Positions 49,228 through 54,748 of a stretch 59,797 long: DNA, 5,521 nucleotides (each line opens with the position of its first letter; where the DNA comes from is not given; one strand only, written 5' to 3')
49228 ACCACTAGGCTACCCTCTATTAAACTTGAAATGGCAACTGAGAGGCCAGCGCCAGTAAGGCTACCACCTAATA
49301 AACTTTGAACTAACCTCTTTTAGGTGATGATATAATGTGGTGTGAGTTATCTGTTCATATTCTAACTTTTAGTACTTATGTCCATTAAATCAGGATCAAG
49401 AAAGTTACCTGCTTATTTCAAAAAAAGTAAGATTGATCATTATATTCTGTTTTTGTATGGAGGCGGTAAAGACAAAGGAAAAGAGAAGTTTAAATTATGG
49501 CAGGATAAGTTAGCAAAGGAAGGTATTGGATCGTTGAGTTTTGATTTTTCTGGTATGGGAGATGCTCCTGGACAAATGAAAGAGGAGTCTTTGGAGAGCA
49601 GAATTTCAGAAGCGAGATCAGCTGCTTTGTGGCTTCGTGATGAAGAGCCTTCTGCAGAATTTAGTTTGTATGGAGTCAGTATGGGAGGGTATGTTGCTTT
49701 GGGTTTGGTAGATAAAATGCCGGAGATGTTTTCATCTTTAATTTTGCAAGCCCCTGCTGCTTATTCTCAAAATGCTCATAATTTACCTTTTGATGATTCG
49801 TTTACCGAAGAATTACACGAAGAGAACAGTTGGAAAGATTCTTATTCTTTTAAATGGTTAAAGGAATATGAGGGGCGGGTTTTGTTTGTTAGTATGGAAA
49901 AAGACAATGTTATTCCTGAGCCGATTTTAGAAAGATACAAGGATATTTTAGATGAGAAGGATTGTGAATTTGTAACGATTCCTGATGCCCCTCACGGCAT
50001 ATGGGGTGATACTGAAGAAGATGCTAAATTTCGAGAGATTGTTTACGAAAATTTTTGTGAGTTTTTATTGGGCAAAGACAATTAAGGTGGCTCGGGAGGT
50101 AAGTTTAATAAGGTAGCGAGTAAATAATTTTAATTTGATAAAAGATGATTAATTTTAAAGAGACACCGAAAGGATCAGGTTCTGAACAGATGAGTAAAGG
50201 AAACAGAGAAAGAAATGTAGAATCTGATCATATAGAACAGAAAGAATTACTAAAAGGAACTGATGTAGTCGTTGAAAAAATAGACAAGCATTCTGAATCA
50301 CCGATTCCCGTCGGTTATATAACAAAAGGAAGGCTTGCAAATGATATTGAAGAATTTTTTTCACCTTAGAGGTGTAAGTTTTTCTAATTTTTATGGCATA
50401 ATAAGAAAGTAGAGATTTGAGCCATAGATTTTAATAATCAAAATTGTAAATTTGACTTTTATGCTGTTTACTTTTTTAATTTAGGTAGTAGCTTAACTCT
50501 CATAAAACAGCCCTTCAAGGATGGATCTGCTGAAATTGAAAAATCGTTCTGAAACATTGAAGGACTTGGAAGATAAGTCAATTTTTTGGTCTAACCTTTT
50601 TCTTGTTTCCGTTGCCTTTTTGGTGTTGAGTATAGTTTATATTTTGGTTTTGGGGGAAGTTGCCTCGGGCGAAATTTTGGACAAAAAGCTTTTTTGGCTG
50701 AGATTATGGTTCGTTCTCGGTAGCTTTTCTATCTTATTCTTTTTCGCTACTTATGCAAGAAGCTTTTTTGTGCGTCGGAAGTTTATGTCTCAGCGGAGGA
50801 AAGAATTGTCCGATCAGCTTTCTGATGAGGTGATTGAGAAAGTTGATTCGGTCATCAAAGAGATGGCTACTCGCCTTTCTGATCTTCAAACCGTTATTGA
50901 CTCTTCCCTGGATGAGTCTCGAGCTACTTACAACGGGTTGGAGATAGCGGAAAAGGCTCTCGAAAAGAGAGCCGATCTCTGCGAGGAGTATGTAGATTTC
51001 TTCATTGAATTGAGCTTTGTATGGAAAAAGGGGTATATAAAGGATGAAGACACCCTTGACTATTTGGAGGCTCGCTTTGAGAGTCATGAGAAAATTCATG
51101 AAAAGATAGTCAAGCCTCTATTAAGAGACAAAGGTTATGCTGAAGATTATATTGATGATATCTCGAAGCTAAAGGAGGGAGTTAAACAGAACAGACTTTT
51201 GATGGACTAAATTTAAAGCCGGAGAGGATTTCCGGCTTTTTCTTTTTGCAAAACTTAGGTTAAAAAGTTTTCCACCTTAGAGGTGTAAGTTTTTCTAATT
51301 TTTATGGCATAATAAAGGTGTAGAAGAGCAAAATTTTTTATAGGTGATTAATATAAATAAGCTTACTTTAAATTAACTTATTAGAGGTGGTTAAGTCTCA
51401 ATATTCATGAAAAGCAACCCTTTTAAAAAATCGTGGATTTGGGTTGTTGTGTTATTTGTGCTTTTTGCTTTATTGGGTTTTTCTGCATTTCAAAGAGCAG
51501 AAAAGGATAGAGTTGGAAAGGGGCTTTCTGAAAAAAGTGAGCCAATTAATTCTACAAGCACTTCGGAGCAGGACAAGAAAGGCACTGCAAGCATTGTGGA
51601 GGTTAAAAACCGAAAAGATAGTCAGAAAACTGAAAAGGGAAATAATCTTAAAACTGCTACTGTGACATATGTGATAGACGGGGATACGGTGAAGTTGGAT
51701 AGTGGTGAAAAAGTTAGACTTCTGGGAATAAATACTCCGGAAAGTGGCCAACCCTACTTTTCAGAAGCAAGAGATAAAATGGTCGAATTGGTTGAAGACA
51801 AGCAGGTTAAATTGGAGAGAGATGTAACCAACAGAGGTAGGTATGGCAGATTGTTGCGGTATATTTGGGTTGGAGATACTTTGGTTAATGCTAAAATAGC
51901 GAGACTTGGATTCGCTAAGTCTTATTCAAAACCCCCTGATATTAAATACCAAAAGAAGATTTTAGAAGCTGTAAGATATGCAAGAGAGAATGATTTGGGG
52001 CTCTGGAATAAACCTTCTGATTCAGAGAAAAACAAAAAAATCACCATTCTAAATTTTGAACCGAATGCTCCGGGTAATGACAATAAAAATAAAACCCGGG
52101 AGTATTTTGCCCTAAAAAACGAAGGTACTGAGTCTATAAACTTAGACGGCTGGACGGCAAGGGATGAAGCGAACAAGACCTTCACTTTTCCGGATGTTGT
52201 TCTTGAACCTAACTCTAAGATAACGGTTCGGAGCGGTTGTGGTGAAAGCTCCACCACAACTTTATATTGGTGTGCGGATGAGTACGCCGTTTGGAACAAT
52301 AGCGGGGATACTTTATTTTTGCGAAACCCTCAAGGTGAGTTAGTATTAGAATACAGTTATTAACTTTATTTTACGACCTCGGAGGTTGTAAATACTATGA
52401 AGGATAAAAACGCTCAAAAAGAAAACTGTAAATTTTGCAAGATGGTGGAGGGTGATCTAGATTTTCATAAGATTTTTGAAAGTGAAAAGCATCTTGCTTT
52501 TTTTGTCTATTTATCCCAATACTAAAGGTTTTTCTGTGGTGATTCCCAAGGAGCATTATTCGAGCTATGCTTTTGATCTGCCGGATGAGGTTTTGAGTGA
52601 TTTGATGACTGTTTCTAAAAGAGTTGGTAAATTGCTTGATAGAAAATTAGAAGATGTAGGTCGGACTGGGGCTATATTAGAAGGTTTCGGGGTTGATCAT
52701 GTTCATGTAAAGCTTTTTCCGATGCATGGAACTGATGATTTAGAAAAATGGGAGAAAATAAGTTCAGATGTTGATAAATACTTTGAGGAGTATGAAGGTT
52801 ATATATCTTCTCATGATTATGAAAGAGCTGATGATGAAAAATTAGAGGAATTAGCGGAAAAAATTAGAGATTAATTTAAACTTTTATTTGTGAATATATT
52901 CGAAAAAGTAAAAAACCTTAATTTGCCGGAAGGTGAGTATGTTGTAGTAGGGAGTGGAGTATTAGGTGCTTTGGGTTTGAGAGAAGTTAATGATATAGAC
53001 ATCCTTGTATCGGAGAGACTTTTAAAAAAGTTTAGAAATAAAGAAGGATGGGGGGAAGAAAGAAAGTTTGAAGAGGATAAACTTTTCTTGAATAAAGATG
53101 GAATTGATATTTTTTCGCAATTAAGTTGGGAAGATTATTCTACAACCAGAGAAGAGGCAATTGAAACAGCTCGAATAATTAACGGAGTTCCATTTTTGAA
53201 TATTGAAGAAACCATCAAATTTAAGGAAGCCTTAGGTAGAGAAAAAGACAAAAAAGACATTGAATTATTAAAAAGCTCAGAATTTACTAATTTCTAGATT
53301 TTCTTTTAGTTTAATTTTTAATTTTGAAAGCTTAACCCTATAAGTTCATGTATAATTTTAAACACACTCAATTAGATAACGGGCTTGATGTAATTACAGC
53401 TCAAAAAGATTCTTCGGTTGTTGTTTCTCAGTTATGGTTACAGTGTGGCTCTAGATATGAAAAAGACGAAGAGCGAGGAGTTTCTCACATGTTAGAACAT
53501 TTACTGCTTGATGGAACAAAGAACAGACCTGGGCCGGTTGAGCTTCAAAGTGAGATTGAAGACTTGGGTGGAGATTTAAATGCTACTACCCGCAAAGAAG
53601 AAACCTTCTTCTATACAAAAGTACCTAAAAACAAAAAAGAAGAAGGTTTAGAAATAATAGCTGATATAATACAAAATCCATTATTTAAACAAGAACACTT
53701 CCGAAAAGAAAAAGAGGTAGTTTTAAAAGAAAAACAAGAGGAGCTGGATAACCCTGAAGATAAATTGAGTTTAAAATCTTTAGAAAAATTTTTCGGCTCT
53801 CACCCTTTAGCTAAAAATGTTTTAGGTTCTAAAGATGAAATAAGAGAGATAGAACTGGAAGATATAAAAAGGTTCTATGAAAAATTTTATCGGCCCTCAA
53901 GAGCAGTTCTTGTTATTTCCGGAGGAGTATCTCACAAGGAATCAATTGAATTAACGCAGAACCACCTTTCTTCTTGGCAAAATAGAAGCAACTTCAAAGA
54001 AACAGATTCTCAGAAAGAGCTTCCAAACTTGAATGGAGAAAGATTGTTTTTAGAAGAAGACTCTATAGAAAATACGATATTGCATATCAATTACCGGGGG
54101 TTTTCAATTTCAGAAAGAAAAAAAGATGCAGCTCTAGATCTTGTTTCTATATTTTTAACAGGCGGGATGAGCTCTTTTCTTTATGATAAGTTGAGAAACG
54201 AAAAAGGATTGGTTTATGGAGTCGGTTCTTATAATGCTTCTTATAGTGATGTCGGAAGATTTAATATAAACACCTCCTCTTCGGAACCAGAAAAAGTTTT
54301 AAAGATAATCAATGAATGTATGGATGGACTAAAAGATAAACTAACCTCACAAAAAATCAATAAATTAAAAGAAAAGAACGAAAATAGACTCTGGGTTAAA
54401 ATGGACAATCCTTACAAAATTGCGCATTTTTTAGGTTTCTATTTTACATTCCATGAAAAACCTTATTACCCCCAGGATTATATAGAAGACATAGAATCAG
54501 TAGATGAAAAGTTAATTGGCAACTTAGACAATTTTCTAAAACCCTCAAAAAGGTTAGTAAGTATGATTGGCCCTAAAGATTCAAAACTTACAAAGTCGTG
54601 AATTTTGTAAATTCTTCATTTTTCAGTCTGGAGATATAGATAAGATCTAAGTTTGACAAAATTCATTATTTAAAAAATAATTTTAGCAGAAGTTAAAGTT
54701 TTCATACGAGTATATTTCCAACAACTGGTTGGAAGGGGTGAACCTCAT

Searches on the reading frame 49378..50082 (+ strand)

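Call 95: search_protein_families(library=pfam, proteins=[window:49378-50082:+], max_evalue=0.001)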
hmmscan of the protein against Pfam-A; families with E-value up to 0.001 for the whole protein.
window:49378-50082:+ (235 aa): 5 families
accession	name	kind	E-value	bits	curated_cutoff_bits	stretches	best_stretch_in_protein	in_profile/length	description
PF12146.15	Hydrolase_4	-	2.2e-12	47.2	27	1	41-132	23-115/239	Serine aminopeptidase, S33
PF00561.26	Abhydrolase_1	-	1e-10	42.2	25.8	1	23-140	3-113/245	alpha/beta hydrolase fold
PF00756.26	Esterase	-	1.5e-06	28.6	22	1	95-154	117-167/251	Putative esterase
PF00326.27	Peptidase_S9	-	1.8e-05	24.8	22.6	1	96-218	67-199/213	Prolyl oligopeptidase family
PF20408.4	Abhydrolase_11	-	4.2e-05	23.8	27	1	21-114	3-97/193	Alpha/beta hydrolase domain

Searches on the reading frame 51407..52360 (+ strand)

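Call 95: search_protein_families(library=pfam, proteins=[window:51407-52360:+], max_evalue=0.001)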
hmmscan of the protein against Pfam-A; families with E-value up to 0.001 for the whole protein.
window:51407-52360:+ (318 aa): 2 families
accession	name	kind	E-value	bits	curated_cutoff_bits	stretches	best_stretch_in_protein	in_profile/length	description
PF00932.25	LTD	-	2.1e-19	70.3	34.3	1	208-318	4-107/109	Lamin Tail Domain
PF00565.23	SNase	-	3.4e-17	63.3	21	1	102-202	1-107/107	Staphylococcal nuclease homologue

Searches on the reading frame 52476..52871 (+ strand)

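Call 95: search_protein_families(library=pfam, proteins=[window:52476-52871:+], max_evalue=0.001)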
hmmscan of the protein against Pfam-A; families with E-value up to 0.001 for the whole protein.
window:52476-52871:+ (132 aa): 1 family
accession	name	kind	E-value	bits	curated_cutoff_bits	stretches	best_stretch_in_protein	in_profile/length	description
PF01230.28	HIT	-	4.9e-07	30.7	21.5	1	4-82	13-94/98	HIT domain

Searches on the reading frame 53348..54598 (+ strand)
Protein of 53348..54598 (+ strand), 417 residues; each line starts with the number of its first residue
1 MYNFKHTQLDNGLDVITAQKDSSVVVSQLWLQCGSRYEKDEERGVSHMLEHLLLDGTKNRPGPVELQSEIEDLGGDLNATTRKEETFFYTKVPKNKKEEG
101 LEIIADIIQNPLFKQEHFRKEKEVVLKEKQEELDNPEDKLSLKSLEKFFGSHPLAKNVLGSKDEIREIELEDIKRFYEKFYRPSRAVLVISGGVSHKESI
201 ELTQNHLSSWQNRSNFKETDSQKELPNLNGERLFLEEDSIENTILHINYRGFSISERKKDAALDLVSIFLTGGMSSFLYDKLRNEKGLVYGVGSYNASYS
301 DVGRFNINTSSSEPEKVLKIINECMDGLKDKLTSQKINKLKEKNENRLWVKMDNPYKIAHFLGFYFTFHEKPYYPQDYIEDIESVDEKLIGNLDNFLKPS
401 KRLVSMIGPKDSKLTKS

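Call 95: search_protein_families(library=pfam, proteins=[window:53348-54598:+], max_evalue=0.001)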
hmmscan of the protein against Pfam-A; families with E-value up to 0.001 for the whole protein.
window:53348-54598:+ (417 aa): 2 families
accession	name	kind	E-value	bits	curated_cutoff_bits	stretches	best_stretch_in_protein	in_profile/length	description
PF05193.26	Peptidase_M16_C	-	3.1e-36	125.4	23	1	168-343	2-180/181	Peptidase M16 inactive domain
PF00675.25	Peptidase_M16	-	3.1e-32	112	22.3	1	16-160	3-147/149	Insulinase (Peptidase family M16)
